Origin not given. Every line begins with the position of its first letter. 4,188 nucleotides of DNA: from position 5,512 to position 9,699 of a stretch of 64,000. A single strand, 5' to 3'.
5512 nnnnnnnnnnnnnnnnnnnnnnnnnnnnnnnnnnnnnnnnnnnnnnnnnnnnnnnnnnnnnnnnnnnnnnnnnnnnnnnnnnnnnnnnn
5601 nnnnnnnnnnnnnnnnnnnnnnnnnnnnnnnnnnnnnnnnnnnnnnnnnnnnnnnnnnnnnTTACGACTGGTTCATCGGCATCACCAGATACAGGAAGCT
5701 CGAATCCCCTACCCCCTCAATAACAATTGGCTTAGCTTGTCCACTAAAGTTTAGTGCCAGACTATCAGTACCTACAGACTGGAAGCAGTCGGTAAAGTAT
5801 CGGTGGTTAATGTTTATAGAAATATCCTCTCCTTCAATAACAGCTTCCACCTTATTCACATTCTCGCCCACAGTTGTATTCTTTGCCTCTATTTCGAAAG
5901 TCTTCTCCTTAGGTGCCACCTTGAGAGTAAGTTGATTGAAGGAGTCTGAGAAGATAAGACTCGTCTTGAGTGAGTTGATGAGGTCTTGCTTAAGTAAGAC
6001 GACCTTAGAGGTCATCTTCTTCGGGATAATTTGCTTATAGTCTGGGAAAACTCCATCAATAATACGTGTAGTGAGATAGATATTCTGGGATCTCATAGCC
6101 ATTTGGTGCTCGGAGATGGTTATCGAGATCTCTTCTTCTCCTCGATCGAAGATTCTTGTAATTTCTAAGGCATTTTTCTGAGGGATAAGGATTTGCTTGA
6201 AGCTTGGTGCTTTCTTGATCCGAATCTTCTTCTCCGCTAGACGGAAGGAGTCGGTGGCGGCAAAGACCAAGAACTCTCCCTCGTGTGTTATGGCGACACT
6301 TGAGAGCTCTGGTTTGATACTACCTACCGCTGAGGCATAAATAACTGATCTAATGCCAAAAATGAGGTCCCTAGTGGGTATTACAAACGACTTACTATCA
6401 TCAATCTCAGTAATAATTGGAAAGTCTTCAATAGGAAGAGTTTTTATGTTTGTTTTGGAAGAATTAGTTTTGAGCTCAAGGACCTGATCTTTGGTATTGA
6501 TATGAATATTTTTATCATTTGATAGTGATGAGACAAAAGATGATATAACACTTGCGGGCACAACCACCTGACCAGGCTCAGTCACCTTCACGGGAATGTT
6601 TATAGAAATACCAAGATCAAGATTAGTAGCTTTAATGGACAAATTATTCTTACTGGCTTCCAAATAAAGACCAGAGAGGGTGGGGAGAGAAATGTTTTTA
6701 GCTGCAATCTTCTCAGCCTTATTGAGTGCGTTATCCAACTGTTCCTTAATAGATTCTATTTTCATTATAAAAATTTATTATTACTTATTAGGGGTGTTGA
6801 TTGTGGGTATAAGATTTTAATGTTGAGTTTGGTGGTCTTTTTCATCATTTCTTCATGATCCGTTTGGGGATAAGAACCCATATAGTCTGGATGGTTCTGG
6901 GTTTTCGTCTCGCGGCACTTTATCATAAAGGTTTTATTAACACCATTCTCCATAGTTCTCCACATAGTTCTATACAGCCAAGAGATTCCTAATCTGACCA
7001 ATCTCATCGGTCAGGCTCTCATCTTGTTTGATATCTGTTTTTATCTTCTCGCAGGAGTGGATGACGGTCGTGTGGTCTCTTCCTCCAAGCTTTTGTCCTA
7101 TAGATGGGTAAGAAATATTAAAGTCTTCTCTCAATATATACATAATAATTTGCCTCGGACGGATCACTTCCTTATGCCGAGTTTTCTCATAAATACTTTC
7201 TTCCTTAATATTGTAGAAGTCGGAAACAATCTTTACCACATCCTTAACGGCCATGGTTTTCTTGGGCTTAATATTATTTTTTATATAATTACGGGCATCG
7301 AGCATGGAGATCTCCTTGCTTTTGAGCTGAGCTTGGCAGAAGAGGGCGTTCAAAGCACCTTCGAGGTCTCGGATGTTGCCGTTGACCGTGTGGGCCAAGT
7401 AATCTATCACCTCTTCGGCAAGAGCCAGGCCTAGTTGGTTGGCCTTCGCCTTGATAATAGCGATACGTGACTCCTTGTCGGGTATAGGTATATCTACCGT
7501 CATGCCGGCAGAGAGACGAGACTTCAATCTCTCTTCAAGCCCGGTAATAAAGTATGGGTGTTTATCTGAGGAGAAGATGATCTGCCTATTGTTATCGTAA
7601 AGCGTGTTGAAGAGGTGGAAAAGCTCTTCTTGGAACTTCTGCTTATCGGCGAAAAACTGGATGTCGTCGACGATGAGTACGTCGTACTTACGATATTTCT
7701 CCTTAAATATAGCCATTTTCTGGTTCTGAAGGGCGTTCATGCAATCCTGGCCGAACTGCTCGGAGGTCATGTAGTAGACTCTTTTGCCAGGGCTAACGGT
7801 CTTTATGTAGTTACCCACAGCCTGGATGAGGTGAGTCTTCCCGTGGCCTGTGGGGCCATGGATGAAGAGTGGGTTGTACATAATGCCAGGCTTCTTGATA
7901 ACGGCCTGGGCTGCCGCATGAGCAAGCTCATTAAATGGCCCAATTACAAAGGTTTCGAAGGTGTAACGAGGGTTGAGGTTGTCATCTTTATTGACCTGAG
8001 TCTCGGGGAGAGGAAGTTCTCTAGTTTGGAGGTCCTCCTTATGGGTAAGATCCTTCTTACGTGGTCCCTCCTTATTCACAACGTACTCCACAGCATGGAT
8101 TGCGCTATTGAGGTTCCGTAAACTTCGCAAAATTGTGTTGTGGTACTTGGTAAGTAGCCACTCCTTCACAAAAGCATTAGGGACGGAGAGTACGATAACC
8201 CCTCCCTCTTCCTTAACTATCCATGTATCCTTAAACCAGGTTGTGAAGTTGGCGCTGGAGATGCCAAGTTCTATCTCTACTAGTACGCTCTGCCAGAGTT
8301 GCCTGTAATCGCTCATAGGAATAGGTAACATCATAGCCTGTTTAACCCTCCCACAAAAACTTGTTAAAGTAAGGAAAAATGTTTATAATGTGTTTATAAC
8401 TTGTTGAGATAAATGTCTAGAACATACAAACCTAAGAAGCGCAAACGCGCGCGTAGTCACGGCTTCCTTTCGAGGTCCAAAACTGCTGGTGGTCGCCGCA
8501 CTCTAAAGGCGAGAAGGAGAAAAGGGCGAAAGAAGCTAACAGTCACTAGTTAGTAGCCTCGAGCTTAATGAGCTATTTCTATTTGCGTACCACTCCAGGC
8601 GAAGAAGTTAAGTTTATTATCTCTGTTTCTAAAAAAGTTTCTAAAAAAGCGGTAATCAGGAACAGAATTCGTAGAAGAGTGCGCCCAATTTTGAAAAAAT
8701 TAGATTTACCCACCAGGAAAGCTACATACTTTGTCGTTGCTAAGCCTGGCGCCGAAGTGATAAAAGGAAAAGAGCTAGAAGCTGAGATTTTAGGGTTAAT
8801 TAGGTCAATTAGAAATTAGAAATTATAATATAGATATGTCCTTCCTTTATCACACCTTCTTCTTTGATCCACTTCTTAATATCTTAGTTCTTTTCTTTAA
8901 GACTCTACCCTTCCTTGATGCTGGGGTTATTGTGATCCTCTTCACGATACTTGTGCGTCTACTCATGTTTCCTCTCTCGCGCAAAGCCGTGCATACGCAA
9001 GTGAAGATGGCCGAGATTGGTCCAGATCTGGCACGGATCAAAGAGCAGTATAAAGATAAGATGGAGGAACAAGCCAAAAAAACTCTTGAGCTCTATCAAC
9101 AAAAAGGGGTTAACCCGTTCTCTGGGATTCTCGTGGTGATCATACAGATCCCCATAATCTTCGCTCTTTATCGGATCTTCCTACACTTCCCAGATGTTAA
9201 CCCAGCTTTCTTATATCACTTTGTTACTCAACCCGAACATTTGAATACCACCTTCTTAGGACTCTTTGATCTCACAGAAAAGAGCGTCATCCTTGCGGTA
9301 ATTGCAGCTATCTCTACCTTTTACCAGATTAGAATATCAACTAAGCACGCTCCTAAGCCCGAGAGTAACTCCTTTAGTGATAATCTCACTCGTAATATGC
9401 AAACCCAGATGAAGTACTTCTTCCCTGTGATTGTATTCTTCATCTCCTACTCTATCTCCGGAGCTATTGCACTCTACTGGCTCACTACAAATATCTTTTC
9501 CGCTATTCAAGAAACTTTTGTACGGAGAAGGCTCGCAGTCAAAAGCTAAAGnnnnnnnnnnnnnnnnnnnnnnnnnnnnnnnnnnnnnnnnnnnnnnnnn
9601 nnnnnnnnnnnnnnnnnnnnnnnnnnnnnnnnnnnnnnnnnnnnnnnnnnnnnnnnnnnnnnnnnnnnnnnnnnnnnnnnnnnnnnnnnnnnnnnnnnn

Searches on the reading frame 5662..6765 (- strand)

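Call 35: search_protein_families(library=pfam, proteins=[window:5662-6765:-], max_evalue=0.001)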
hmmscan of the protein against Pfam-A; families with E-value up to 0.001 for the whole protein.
window:5662-6765:- (367 aa): 3 families
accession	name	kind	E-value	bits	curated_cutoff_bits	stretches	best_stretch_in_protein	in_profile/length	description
PF00712.24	DNA_pol3_beta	-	6.1e-28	97.8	24.4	2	1-118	1-119/120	DNA polymerase III beta subunit, N-terminal domain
PF02767.21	DNA_pol3_beta_2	-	1.3e-25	90.4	27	1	132-242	5-116/116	DNA polymerase III beta subunit, central domain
PF02768.20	DNA_pol3_beta_3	-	9.8e-19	67.8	27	1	244-364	1-120/121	DNA polymerase III beta subunit, C-terminal domain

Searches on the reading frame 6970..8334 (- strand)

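Call 35: search_protein_families(library=pfam, proteins=[window:6970-8334:-], max_evalue=0.001)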
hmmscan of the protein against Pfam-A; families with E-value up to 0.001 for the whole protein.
window:6970-8334:- (454 aa): 9 families
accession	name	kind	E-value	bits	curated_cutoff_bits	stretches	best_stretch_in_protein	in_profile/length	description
PF00308.24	Bac_DnaA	-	4.2e-66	222.5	23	1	120-281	1-162/162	Bacterial DnaA ATPAse domain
PF08299.17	Bac_DnaA_C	-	4.6e-26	91.1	31.5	1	364-431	2-69/69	Bacterial dnaA protein helix-turn-helix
PF11638.13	DnaA_N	-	7.1e-13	48.5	24.6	1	12-73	2-64/65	DnaA N-terminal domain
PF01695.23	IstB_IS21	-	2.4e-11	44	24.1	1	157-255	96-192/238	IstB-like ATP binding protein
PF00004.35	AAA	-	4.1e-05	24.5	21.2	1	157-248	2-98/131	ATPase family associated with various cellular activities (AAA)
PF22688.2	Hda_lid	-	7e-05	23.2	27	1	288-331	2-45/65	Hda, lid domain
PF13401.12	AAA_22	-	7.4e-05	23.5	27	0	156-247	8-111/130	AAA domain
PF13173.12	AAA_14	-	0.00051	20.5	27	0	154-256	3-97/129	AAA domain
PF00270.35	DEAD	-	0.00082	19.6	26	0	179-256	94-157/167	DEAD/DEAH box helicase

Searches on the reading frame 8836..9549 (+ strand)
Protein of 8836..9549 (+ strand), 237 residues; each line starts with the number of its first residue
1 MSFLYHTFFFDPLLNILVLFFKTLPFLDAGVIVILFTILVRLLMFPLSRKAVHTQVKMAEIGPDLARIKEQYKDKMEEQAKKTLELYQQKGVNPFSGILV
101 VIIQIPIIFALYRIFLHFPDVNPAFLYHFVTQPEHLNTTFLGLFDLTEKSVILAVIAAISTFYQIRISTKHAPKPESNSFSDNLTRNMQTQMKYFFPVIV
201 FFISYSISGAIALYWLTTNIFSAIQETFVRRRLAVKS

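Call 35: search_protein_families(library=pfam, proteins=[window:8836-9549:+], max_evalue=0.001)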
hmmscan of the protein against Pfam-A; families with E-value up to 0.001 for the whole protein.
window:8836-9549:+ (237 aa): 1 family
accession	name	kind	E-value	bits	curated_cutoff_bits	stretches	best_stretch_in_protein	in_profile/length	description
PF02096.25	60KD_IMP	-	4.7e-44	150.7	35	1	30-231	2-163/163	60Kd inner membrane protein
